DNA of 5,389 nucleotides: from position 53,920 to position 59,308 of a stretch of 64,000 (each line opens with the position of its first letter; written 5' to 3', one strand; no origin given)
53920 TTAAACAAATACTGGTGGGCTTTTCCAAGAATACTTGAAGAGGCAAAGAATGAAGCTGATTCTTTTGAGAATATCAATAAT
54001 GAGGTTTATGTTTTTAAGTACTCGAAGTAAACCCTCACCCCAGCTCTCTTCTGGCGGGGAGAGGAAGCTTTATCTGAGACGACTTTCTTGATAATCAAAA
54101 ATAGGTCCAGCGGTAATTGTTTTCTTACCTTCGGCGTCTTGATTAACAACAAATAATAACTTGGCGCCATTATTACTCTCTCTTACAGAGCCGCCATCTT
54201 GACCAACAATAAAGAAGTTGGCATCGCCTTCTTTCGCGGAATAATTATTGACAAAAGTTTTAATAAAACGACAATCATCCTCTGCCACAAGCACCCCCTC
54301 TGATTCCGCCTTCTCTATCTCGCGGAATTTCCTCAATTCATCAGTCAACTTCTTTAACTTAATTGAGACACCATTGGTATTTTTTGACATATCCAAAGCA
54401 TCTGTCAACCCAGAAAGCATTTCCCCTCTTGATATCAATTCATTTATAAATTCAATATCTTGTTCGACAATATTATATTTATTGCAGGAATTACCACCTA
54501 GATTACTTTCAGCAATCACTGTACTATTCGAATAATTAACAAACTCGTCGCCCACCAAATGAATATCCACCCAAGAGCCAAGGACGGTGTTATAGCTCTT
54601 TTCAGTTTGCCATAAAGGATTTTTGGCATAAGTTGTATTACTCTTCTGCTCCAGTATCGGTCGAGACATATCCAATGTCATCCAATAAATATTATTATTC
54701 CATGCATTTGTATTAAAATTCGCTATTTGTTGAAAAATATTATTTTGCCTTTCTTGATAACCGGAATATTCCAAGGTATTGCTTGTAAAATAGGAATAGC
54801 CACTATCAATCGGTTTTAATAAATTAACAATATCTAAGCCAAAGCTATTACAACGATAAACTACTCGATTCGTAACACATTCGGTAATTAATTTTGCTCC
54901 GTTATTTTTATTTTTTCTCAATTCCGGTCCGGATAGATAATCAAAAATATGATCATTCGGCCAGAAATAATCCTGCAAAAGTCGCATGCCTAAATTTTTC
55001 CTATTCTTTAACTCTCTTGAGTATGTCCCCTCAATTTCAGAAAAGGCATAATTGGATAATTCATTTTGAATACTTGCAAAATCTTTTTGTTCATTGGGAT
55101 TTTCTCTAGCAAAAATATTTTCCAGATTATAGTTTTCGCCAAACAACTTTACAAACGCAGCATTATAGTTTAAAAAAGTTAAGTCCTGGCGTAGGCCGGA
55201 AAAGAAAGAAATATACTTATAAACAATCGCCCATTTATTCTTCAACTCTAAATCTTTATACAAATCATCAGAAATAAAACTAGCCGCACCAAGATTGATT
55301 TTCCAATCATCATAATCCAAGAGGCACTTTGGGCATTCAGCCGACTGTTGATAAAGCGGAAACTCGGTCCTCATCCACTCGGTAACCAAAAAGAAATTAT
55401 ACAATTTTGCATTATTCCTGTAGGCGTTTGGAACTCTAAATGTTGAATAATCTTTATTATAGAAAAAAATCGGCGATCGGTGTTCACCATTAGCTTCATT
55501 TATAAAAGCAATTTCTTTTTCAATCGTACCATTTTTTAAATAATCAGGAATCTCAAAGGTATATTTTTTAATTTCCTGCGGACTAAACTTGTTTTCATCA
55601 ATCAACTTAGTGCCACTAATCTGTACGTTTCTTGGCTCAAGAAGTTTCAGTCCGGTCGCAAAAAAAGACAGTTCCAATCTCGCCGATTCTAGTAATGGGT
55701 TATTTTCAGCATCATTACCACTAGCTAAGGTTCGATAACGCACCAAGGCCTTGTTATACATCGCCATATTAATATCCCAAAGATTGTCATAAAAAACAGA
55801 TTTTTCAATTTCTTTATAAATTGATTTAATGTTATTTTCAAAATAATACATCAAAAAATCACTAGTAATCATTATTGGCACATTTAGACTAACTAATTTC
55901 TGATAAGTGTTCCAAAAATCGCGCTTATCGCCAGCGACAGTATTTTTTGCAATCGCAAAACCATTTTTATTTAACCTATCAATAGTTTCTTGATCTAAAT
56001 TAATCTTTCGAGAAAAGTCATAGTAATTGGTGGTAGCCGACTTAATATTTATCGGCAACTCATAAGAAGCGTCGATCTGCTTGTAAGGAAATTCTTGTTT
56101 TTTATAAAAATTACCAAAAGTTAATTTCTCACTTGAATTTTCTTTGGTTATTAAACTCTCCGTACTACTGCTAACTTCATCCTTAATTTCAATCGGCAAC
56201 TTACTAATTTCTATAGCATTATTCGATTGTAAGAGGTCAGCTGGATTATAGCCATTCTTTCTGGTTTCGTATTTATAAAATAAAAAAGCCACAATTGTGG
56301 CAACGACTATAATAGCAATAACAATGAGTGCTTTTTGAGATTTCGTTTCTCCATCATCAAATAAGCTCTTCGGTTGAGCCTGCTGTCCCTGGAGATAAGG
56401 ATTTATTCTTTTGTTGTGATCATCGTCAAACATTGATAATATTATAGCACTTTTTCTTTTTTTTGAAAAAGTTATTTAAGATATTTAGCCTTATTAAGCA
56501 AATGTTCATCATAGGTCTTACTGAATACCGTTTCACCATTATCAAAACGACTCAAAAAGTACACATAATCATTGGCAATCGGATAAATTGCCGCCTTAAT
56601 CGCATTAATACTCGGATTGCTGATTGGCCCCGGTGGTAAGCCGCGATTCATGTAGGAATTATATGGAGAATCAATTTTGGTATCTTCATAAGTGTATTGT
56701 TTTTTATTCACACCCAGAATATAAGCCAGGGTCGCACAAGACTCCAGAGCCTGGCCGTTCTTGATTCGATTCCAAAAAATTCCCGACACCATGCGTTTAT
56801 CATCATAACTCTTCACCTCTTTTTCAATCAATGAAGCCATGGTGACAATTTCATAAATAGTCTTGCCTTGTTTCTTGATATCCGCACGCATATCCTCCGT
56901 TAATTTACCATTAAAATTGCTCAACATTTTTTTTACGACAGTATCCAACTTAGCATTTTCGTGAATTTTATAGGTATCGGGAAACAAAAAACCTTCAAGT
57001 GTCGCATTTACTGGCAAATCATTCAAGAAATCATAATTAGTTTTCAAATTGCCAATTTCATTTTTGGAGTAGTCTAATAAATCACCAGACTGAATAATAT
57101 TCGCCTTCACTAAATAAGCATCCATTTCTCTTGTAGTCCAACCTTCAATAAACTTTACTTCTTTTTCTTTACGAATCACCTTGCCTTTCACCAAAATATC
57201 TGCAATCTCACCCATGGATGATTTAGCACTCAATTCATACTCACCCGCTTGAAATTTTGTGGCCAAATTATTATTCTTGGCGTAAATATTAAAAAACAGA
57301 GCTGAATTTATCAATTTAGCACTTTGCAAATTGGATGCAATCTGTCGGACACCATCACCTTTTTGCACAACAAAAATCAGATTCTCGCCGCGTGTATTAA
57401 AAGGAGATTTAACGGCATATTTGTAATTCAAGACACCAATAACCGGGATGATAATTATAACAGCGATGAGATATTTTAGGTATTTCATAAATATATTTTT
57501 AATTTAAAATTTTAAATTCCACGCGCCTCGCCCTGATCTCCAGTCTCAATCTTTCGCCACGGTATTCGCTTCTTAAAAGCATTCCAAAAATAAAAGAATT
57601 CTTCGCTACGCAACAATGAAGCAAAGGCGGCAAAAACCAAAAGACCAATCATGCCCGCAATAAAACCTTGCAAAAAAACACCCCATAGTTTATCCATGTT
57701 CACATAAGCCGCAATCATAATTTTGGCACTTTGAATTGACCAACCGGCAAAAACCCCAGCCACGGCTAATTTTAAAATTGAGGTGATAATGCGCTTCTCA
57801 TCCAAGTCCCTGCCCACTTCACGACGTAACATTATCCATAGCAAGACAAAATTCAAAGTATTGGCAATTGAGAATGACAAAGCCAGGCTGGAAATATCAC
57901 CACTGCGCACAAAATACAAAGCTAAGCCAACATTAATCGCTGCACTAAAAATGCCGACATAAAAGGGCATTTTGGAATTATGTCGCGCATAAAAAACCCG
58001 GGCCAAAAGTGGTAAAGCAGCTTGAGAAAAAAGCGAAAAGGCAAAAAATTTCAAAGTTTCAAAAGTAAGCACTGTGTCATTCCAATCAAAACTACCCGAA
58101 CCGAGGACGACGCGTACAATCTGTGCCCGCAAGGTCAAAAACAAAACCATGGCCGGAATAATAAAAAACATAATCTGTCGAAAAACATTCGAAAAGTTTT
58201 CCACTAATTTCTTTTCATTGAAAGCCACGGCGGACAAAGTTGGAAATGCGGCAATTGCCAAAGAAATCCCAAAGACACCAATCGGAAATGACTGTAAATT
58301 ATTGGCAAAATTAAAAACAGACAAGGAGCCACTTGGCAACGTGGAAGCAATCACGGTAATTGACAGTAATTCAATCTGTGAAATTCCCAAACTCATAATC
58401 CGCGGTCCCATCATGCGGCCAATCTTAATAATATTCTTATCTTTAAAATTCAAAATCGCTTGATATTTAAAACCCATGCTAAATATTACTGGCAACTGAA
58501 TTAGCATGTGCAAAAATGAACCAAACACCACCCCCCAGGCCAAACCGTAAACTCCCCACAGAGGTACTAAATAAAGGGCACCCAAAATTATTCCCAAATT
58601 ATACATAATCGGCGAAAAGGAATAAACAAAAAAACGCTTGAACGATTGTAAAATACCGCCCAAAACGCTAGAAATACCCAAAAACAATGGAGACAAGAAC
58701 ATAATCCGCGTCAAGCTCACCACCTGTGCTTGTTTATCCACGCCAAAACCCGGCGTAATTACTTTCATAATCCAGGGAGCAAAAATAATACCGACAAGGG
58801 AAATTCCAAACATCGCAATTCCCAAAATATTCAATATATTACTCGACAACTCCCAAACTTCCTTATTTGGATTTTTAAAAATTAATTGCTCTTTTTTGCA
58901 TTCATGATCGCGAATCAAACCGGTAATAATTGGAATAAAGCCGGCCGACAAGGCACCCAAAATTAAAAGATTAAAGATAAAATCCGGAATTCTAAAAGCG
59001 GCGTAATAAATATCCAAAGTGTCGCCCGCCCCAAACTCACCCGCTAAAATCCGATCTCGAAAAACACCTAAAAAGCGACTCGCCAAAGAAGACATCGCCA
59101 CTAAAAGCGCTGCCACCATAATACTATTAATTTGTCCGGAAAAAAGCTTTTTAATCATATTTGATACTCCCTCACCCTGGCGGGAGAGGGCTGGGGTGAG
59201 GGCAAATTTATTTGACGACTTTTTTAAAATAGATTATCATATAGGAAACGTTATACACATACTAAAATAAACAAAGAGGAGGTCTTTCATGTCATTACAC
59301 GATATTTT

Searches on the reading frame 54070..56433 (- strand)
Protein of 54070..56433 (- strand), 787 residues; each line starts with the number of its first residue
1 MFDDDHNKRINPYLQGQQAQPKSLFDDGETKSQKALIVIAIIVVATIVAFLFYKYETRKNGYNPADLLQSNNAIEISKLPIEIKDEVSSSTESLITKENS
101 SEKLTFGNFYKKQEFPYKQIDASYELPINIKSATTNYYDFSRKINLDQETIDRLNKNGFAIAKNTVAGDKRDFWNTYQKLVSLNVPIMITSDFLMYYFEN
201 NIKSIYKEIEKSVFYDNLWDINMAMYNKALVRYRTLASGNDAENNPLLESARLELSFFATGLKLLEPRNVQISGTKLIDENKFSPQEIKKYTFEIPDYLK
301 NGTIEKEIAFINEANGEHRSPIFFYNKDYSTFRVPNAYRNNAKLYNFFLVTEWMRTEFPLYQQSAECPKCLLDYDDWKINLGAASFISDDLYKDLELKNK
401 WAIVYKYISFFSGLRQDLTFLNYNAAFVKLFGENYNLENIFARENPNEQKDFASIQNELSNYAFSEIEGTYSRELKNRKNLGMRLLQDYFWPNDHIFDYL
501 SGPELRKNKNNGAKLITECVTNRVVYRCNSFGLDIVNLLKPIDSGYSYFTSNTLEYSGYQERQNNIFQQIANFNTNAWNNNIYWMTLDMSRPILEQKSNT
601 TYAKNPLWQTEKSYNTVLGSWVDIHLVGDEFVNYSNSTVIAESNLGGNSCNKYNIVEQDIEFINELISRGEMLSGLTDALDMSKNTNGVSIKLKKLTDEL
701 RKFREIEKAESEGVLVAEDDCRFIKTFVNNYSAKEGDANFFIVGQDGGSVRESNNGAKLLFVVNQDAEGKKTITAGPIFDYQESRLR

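Call 25: search_protein_families(library=pfam, proteins=[window:54070-56433:-], max_evalue=0.001)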
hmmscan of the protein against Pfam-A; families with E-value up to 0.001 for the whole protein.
window:54070-56433:- (787 aa): 1 family
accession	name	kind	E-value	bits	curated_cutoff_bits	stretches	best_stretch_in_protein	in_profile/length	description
PF11369.13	DUF3160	-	2e-58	198.9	25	1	148-783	2-602/632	Protein of unknown function (DUF3160)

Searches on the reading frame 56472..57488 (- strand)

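Call 53: search_protein_families(library=pfam, proteins=[window:56472-57488:-], max_evalue=0.0001)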
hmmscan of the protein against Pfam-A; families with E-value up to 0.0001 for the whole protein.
window:56472-57488:- (338 aa): 1 family
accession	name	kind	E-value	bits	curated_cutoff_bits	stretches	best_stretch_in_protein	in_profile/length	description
PF02618.21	YceG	-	8.7e-82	275.1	32.4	1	39-334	1-274/275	YceG-like family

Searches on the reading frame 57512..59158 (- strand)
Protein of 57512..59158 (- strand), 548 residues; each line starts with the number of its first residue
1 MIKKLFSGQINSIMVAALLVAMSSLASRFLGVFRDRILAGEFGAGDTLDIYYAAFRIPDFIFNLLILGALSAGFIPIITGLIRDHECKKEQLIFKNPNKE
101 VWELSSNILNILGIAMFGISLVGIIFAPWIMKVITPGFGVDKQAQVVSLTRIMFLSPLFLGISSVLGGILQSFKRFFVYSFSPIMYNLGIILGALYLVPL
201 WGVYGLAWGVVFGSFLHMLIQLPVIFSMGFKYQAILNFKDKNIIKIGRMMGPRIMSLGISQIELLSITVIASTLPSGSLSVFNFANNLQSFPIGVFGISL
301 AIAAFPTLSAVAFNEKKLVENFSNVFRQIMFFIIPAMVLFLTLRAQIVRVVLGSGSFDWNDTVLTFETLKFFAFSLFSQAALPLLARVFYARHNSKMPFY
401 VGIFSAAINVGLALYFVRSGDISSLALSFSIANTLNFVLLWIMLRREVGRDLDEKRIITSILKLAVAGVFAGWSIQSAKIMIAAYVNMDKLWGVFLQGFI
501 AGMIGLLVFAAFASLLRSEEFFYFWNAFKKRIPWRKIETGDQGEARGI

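Call 53: search_protein_families(library=pfam, proteins=[window:57512-59158:-], max_evalue=0.0001)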
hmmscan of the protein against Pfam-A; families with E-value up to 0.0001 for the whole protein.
window:57512-59158:- (548 aa): 2 families
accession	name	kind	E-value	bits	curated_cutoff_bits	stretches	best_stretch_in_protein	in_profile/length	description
PF03023.19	MurJ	-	2.3e-88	297.3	27.4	1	40-493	3-448/451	Lipid II flippase MurJ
PF13440.11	Polysacc_synt_3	-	3.9e-13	49.7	23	1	117-354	57-286/293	Polysaccharide biosynthesis protein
